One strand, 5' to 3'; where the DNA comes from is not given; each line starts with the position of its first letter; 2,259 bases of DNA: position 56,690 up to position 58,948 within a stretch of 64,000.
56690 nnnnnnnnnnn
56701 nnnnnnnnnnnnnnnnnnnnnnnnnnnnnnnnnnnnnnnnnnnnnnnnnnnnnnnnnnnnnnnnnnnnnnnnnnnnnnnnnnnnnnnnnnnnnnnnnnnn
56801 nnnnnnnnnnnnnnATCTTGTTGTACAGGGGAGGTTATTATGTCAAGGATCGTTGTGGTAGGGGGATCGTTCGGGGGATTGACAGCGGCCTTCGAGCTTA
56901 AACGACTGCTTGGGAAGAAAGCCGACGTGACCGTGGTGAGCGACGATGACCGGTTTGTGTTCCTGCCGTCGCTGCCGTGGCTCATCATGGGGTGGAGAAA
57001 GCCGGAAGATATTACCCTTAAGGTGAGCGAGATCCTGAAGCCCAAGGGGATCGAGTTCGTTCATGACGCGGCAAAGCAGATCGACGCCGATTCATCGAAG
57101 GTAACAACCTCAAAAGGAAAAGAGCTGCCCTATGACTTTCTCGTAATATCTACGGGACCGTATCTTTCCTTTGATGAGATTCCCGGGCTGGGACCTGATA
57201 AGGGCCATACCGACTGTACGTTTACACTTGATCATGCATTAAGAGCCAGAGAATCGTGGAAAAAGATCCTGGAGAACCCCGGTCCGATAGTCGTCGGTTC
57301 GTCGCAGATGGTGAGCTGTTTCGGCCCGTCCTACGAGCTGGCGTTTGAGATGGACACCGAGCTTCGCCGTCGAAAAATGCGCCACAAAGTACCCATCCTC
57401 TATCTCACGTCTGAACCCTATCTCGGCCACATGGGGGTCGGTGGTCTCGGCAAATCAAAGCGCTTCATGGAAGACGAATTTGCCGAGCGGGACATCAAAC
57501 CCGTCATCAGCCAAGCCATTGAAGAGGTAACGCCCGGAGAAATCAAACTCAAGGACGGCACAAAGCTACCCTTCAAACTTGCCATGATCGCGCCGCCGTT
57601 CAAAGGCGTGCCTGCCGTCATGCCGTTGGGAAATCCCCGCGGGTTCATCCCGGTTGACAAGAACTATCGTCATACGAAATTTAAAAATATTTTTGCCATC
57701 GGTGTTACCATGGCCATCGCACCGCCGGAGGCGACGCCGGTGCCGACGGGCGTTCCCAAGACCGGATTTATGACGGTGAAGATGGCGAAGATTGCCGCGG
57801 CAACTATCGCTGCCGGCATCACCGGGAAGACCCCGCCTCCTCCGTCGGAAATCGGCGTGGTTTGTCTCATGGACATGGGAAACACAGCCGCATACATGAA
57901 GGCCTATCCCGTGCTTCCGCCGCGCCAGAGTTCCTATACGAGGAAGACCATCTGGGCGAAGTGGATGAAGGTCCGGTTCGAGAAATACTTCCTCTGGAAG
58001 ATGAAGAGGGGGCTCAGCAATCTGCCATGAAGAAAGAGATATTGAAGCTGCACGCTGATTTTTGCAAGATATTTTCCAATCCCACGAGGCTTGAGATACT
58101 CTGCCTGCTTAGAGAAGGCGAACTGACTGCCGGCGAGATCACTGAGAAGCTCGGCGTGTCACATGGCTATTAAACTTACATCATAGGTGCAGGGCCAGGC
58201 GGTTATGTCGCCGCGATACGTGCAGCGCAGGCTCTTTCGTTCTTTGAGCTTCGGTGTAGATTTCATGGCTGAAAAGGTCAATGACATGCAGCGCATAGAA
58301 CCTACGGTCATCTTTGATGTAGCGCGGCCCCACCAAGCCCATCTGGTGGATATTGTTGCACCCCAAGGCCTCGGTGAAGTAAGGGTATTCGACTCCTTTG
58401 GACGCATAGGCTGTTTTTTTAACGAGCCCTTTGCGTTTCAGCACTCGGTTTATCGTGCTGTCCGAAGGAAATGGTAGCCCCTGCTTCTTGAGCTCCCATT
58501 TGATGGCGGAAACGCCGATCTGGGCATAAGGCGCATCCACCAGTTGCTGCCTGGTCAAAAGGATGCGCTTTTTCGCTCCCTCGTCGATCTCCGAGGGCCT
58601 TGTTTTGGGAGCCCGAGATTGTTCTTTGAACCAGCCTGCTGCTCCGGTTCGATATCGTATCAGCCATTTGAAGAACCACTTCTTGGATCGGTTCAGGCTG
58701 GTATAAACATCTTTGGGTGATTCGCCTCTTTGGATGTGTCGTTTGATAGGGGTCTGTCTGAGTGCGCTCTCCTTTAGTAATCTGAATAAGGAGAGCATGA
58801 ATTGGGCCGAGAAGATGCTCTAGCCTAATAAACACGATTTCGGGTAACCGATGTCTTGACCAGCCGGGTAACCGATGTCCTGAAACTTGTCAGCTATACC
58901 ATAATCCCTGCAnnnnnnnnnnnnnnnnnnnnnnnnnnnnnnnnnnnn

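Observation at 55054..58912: IS-bracketed sulfur-trafficking island (arsR, Trx-like, dsrE(Sec)FH, sqr) with a disrupted second arsR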

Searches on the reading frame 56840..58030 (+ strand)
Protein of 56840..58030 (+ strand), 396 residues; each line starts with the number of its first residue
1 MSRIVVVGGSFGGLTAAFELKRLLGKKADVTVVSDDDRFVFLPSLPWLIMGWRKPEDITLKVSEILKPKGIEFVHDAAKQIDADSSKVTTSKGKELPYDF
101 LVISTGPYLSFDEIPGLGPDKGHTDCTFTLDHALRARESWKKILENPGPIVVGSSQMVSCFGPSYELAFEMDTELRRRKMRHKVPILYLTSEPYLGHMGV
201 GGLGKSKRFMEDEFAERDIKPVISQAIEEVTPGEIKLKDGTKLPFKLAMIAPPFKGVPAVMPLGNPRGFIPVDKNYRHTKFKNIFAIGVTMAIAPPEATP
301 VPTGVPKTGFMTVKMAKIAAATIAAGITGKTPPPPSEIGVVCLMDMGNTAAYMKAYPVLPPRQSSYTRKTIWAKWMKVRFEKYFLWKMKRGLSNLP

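Call 8: search_protein_families(library=pfam, max_evalue=0.01, proteins=[window:56840-58030:+])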
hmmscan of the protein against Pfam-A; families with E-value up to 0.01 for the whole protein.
window:56840-58030:+ (396 aa): 3 families
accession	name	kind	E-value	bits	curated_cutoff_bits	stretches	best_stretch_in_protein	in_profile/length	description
PF07992.20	Pyr_redox_2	-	1.1e-19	71.4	26.1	1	3-288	2-274/291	Pyridine nucleotide-disulphide oxidoreductase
PF01266.30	DAO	-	0.00043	20.3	27.9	0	3-37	1-32/353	FAD dependent oxidoreductase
PF00070.33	Pyr_redox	-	0.0089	17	22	0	3-44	1-37/82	Pyridine nucleotide-disulphide oxidoreductase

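Call 9: search_protein_families(library=ncbifam, max_evalue=0.01, proteins=[window:56840-58030:+])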
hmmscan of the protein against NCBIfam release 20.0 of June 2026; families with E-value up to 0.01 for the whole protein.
window:56840-58030:+ (396 aa): 13 families
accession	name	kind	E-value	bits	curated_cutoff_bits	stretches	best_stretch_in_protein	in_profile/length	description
NF049943.1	SQR_III_seleno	exception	4.3e-31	108.2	525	1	3-353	2-342/406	type III sulfide quinone reductase, selenoprotein subtype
TIGR03169.1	Nterm_to_SelD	hypoth_equivalog_domain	2.3e-17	63.4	310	1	19-332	19-316/365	pyridine nucleotide-disulfide oxidoreductase family protein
NF045765.1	PhenlGlyoxDHPadH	equivalog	1.2e-11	44.2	475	1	4-141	5-141/416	NADH-dependent phenylglyoxylate dehydrogenase subunit epsilon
TIGR03385.1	CoA_CoA_reduc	equivalog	5.4e-10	38.6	578.8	1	3-324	1-314/439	CoA-disulfide reductase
NF010037.0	PRK13512.1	equivalog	3.6e-05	22.8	394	0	1-49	1-49/438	CoA-disulfide reductase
NF008841.0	PRK11883.1-1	equivalog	3.8e-05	22.8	517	1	3-38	5-40/453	protoporphyrinogen oxidase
NF007123.0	PRK09564.1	equivalog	0.0001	21.1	458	1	3-115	2-121/444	CoA-disulfide reductase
TIGR02374.1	nitri_red_nirB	equivalog_domain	0.00013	20.6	578.35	1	54-118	52-117/794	nitrite reductase large subunit NirB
NF042949.2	3PPDioc_HcaD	equivalog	0.00017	20.5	450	1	2-107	2-108/386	3-phenylpropionate/cinnamic acid dioxygenase ferredoxin--NAD(+) reductase subunit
TIGR04369.1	fusion_not_SelD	hypoth_equivalog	0.00065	18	700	1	27-107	24-104/701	oxidoreductase/SelD-related fusion protein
NF005566.0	PRK07236.1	subfamily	0.0057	15.6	333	1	2-22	7-27/386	hypothetical protein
NF011565.0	PRK14989.1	subfamily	0.0085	14.1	883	0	28-116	31-120/847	nitrite reductase large subunit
NF004992.0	PRK06370.1-4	equivalog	0.0088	14.5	629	0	3-79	172-234/459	FAD-containing oxidoreductase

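Call 36: list_cluster_members(proteins=[P0121, window:56840-58030:+, window:56168-56521:+])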
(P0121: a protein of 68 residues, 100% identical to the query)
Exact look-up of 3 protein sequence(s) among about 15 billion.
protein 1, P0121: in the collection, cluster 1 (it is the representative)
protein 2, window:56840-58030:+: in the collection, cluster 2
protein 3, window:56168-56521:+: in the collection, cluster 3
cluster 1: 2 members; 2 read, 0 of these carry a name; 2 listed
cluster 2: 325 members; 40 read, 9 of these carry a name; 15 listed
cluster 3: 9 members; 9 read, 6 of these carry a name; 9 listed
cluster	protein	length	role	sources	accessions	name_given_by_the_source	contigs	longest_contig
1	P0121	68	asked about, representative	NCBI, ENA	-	-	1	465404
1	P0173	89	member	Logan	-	-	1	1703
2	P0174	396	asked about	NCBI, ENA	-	-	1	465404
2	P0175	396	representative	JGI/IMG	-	-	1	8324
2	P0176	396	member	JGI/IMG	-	sulfide:quinone oxidoreductase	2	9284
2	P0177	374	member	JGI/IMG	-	sulfide:quinone oxidoreductase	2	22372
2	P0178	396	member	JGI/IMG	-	sulfide:quinone oxidoreductase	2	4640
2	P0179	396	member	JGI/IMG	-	sulfide:quinone oxidoreductase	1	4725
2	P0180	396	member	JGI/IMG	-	sulfide:quinone oxidoreductase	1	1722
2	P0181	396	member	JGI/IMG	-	sulfide:quinone oxidoreductase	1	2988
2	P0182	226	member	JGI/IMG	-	sulfide:quinone oxidoreductase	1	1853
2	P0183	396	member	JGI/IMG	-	sulfide:quinone oxidoreductase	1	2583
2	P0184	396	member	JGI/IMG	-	sulfide:quinone oxidoreductase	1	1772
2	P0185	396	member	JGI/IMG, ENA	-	-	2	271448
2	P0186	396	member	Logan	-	-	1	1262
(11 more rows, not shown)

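Call 37: find_encoding_contigs(protein=window:56840-58030:+, flank=10000, max_places=3)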
Protein window:56840-58030:+ (396 aa): no gene with exactly this product is on record in the collection.

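Call 64: search_solved_structures(query=window:56840-58030:+, max_evalue=0.00001, show_alignments=2)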
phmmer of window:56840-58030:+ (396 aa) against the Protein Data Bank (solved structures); distinct sequences matched with E-value up to 0.00001: 23.
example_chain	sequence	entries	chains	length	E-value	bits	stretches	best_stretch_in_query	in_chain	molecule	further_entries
3hyv_A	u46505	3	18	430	1.4e-97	330.2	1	3-391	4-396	Sulfide-quinone reductase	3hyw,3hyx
3sy4_A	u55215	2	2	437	1.3e-94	320.4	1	3-393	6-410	Sulfide-quinone reductase, putative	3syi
3sz0_A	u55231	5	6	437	1.7e-94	320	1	3-393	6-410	Sulfide-quinone reductase, putative | Sulfide-quinone reductase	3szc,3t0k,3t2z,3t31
3szw_A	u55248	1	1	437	1.8e-94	319.9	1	3-393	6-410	Sulfide-quinone reductase, putative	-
3sxi_A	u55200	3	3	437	1.9e-94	319.9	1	3-393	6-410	Sulfide-quinone reductase, putative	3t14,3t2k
3kpk_A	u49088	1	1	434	1.6e-93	316.8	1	1-393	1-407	Sulfide-quinone reductase, putative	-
3t2y_A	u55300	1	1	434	2.1e-93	316.4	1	1-393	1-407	Sulfide-quinone reductase, putative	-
3sx6_A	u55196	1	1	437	3.2e-93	315.8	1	3-393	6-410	Sulfide-quinone reductase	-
3szf_A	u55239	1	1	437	4.4e-93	315.4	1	3-393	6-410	Sulfide-quinone reductase, putative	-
3h8i_A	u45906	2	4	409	1.1e-32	116.4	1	1-345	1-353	NADH oxidase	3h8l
1fcd_A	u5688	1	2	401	2.4e-18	69.2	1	3-340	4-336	FLAVOCYTOCHROME C SULFIDE DEHYDROGENASE (FLAVIN-BINDING SUBUNIT)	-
8dhk_A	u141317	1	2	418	2.9e-16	62.4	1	4-293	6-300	Sulfide:quinone oxidoreductase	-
6mp5_A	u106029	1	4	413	1e-15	60.6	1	4-293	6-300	Sulfide:quinone oxidoreductase, mitochondrial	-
6mo6_A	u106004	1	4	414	1e-15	60.6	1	4-293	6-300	Sulfide:quinone oxidoreductase, mitochondrial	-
6oi5_A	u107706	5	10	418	1e-15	60.6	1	4-293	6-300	Sulfide:quinone oxidoreductase, mitochondrial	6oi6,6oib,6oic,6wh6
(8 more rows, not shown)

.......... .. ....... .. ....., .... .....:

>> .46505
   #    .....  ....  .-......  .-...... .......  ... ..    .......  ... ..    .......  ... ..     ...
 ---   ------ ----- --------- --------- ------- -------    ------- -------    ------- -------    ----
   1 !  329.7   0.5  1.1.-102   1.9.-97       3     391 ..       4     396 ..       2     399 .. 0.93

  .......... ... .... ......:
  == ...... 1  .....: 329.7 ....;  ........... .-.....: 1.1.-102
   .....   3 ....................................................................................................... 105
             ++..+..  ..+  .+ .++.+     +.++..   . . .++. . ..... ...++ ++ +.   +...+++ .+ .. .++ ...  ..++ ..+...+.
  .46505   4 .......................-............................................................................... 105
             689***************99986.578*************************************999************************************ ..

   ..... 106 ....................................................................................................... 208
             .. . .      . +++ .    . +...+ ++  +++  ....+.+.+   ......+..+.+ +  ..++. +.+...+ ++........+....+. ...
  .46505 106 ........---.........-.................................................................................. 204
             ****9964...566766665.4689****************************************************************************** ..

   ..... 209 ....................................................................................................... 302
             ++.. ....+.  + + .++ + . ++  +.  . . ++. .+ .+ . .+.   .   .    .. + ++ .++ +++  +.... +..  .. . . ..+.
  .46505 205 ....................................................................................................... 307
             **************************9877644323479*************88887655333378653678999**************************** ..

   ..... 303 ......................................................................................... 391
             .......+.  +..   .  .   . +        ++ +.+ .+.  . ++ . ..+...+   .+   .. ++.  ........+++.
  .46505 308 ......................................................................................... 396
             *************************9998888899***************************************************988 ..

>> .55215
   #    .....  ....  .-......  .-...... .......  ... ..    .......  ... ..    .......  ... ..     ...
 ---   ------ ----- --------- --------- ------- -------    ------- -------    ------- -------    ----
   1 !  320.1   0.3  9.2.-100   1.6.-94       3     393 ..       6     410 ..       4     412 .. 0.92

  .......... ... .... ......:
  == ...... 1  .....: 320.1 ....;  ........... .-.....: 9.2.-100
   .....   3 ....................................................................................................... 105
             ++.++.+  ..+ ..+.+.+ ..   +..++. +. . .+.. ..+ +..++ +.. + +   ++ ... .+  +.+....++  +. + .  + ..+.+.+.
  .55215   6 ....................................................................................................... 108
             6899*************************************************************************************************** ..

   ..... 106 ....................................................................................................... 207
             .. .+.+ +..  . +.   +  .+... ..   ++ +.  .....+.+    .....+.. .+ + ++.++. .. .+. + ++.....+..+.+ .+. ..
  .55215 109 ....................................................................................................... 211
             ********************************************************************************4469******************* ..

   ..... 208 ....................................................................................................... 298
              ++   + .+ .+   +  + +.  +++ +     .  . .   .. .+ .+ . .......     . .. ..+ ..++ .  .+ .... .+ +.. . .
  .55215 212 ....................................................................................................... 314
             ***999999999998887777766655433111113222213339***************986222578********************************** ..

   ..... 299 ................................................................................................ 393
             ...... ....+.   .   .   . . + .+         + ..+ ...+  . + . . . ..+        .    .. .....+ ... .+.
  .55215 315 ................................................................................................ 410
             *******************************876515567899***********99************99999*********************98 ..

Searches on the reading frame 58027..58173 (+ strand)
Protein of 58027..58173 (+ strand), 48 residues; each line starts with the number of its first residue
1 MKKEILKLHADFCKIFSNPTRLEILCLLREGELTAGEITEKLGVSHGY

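Call 8: search_protein_families(library=pfam, max_evalue=0.01, proteins=[window:58027-58173:+])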
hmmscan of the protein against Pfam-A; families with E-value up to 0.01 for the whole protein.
window:58027-58173:+ (48 aa): 5 families
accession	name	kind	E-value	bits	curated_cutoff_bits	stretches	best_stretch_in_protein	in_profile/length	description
PF01022.26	HTH_5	-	2.6e-09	37.3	22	1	18-45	1-28/47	Bacterial regulatory protein, arsR family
PF12840.13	HTH_20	-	2.6e-06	27.7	27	1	16-46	1-32/51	Helix-turn-helix domain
PF21476.4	PF0610-like_N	-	0.00056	20.5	33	1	20-45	2-27/50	PF0610-like, N-terminal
PF13412.12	HTH_24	-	0.0031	17.5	21.9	1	18-46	2-31/48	Winged helix-turn-helix DNA-binding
PF08279.18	HTH_11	-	0.0037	17.5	25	0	22-45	3-28/55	HTH domain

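Call 9: search_protein_families(library=ncbifam, max_evalue=0.01, proteins=[window:58027-58173:+])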
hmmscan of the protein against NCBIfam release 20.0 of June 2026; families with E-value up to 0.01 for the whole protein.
window:58027-58173:+ (48 aa): 3 families
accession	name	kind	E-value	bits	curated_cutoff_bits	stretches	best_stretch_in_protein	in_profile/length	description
NF033788.1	HTH_metalloreg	subfamily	6.4e-10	38.7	55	1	10-45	2-38/77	metalloregulator ArsR/SmtB family transcription factor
NF033789.1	repress_SdpR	subfamily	4.5e-07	29.7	100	1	14-45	3-34/79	autorepressor SdpR family transcription factor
NF040642.1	sulf_sens_BigR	equivalog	6e-05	23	155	1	10-45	11-46/95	sulfite-sensing transcriptional repressor BigR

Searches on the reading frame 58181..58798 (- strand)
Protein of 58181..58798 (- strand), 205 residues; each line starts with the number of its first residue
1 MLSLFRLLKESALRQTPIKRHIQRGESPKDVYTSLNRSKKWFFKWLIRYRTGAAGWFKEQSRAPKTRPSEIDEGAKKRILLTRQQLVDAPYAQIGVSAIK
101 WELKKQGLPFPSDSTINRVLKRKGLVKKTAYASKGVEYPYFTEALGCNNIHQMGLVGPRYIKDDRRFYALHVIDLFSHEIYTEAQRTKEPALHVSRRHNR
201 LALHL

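Call 8: search_protein_families(library=pfam, max_evalue=0.01, proteins=[window:58181-58798:-])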
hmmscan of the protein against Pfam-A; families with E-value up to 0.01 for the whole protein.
window:58181-58798:- (205 aa): 3 families
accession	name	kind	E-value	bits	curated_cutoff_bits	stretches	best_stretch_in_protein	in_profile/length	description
PF13565.12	HTH_32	-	3.3e-05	24.8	33.7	1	44-120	4-73/73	Homeodomain-like domain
PF13384.12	HTH_23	-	0.0023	18.1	24.6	1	20-56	12-49/50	Homeodomain-like domain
PF13551.12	HTH_29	-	0.0064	17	28.1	0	21-68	7-53/64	Winged helix-turn helix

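Call 9: search_protein_families(library=ncbifam, max_evalue=0.01, proteins=[window:58181-58798:-])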
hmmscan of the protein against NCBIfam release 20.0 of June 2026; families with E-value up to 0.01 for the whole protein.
window:58181-58798:- (205 aa): 3 families
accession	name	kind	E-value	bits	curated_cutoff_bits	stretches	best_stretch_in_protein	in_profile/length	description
NF033577.2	transpos_IS481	equivalog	1.7e-17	63.9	224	1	18-188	6-169/284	IS481 family transposase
NF033545.0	transpos_IS630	equivalog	0.00024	20.6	100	1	18-133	5-118/299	IS630 family transposase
NF033516.0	transpos_IS3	equivalog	0.0019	17.5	160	0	55-180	116-246/369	IS3 family transposase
